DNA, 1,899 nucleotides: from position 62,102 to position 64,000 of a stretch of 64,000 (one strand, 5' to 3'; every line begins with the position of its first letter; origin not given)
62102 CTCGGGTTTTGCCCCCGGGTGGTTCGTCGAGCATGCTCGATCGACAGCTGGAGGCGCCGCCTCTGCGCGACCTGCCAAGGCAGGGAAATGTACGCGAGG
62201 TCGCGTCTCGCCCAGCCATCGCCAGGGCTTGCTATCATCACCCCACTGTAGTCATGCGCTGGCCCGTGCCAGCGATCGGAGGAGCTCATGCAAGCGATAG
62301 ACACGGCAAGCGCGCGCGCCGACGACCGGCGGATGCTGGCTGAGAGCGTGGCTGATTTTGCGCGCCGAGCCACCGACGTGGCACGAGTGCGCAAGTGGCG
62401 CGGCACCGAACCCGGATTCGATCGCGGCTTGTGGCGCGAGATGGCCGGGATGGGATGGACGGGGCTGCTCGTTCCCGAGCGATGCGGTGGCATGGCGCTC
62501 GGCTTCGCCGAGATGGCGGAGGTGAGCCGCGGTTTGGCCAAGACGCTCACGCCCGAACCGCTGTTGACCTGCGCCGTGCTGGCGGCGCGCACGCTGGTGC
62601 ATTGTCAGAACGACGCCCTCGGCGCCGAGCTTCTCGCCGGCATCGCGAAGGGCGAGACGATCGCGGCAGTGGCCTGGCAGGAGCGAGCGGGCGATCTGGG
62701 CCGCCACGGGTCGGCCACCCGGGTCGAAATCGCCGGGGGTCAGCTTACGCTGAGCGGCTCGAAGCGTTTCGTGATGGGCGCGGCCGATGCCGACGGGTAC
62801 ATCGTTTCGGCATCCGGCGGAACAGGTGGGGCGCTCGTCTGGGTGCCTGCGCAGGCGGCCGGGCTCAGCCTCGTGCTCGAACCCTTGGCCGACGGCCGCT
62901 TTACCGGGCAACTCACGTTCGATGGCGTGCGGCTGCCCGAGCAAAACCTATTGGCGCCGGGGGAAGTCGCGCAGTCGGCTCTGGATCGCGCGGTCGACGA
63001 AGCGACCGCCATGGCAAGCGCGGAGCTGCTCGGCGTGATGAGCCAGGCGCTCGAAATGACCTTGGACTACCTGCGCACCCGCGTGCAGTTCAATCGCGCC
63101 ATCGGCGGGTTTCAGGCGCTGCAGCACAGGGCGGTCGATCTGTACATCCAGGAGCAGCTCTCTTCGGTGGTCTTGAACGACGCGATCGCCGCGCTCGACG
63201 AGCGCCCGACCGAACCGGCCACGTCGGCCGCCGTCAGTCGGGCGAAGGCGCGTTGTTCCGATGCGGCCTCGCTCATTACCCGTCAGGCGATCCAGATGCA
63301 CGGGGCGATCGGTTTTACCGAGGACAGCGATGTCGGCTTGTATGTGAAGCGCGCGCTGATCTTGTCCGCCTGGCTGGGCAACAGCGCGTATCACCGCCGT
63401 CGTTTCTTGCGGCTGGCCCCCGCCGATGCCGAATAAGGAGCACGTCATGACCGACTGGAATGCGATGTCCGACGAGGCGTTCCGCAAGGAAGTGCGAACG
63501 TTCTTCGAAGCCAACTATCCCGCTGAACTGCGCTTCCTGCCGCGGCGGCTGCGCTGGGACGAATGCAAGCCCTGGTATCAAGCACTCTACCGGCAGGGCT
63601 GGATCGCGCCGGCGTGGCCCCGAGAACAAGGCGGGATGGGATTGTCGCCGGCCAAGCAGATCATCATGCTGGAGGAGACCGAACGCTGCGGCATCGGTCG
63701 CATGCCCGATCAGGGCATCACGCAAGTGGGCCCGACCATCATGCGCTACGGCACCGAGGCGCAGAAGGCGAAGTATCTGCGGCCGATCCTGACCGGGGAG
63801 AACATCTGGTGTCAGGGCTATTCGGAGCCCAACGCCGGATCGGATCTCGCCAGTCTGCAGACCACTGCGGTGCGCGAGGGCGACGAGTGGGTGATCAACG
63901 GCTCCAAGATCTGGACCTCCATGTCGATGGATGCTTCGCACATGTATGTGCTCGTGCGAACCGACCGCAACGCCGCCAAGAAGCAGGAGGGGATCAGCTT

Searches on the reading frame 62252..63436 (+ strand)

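Call 28: search_protein_families(library=pfam, proteins=[window:62252-63436:+], max_evalue=0.00001)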
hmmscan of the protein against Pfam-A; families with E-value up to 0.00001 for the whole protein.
window:62252-63436:+ (394 aa): 3 families
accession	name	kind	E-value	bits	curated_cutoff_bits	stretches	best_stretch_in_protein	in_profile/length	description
PF00441.29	Acyl-CoA_dh_1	-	1.6e-22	80.7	22.4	1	253-384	16-144/150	Acyl-CoA dehydrogenase, C-terminal domain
PF02771.21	Acyl-CoA_dh_N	-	2.1e-13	51.1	22.9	1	24-135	2-113/113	Acyl-CoA dehydrogenase, N-terminal domain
PF02770.24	Acyl-CoA_dh_M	-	6.5e-06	26.7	33.3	0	154-225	18-96/97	Acyl-CoA dehydrogenase, middle domain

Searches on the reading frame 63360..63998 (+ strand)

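Call 28: search_protein_families(library=pfam, proteins=[window:63360-63998:+], max_evalue=0.00001)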
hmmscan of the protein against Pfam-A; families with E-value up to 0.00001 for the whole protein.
window:63360-63998:+ (213 aa): 2 families
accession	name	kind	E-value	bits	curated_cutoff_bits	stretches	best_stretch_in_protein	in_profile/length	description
PF02771.21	Acyl-CoA_dh_N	-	2.9e-18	66.7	22.9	1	38-147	4-113/113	Acyl-CoA dehydrogenase, N-terminal domain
PF02770.24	Acyl-CoA_dh_M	-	8.8e-15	55.1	33.3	1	151-211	1-60/97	Acyl-CoA dehydrogenase, middle domain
